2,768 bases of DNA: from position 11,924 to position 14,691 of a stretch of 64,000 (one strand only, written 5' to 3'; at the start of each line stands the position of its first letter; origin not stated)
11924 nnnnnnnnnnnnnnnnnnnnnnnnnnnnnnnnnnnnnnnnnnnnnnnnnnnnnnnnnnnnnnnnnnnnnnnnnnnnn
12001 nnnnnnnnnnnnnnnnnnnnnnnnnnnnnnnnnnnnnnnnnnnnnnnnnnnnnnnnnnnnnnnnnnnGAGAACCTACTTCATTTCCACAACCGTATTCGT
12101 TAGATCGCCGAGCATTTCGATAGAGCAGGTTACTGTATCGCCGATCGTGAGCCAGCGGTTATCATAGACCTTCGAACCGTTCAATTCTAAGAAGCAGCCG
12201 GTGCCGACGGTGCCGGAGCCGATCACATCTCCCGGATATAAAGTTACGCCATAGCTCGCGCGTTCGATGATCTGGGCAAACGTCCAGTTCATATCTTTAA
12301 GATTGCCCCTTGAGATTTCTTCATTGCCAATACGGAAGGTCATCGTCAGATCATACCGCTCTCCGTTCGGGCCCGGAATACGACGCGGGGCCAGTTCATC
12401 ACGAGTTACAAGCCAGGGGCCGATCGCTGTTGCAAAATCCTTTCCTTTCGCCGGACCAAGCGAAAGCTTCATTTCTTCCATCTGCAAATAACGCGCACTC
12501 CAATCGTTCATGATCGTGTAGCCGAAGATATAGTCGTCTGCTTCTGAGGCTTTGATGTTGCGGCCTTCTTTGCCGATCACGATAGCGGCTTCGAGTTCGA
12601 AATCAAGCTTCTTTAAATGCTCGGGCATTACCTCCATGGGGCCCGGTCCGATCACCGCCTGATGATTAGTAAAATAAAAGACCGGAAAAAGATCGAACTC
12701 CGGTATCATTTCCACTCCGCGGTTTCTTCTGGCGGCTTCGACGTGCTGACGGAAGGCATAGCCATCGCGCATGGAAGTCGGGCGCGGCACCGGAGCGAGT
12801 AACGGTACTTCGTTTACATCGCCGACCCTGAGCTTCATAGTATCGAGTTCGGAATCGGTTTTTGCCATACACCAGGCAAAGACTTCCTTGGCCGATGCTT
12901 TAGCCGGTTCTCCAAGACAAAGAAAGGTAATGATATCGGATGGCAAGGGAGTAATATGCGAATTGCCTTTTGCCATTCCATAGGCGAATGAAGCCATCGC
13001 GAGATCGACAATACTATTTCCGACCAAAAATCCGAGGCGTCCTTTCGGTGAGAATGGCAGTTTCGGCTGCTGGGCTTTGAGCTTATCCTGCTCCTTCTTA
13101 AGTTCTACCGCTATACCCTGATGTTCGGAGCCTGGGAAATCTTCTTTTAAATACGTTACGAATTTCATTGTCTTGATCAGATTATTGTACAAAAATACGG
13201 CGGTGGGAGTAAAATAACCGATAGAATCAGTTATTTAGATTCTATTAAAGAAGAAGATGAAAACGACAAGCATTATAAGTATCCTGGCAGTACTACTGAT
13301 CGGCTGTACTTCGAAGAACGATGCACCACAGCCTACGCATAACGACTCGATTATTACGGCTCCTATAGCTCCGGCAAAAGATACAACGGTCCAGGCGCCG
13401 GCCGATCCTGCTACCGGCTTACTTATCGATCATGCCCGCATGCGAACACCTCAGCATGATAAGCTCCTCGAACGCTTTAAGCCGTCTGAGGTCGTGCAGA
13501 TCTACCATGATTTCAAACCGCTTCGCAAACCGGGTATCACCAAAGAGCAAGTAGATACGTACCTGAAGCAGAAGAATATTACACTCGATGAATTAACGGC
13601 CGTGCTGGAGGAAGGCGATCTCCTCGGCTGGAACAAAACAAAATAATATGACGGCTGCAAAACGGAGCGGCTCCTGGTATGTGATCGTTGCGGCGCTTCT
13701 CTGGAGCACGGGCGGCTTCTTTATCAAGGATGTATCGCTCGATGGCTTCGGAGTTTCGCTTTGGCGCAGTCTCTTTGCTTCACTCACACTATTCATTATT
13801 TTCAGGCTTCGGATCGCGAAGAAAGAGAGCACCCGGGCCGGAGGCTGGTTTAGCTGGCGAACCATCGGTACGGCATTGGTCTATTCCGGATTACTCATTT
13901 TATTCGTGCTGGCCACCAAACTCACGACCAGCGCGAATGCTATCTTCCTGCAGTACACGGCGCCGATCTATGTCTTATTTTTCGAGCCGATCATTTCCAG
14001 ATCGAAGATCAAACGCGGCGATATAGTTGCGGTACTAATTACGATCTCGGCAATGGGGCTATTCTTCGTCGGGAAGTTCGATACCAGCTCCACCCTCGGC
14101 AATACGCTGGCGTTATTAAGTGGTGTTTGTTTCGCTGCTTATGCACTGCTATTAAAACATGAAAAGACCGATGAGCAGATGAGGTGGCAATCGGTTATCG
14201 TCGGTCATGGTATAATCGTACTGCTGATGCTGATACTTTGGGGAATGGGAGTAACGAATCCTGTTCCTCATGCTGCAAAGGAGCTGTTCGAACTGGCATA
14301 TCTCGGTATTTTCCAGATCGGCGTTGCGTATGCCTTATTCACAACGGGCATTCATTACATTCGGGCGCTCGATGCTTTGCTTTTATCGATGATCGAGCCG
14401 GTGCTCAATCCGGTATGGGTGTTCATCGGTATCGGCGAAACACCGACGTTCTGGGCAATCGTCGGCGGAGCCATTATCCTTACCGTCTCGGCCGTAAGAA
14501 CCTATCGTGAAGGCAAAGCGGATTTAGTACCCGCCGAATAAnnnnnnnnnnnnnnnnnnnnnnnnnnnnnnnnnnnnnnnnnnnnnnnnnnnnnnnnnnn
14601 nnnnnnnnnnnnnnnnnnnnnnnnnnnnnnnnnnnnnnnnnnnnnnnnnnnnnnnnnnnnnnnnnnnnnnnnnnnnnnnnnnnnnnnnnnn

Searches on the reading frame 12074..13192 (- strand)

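Call 36: search_protein_families(library=pfam, proteins=[window:12074-13192:-], max_evalue=0.001)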
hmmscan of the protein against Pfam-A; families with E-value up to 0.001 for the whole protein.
window:12074-13192:- (372 aa): 1 family
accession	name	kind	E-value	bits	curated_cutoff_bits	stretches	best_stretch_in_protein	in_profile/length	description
PF01557.24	FAA_hydrolase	-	1.9e-56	191.6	23.9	1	142-369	4-214/214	Fumarylacetoacetate (FAA) hydrolase C-terminal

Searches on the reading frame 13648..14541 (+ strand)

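Call 69: search_protein_families(library=pfam, proteins=[window:13648-14541:+], max_evalue=0.001)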
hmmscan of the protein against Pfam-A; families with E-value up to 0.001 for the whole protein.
window:13648-14541:+ (297 aa): 2 families
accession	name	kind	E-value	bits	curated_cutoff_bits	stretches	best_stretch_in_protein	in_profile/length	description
PF00892.27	EamA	-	1.6e-25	90.4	28.2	2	7-139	2-133/135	EamA-like transporter family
PF06197.19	DUF998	-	0.00021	21.4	30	1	118-229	63-173/184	Protein of unknown function (DUF998)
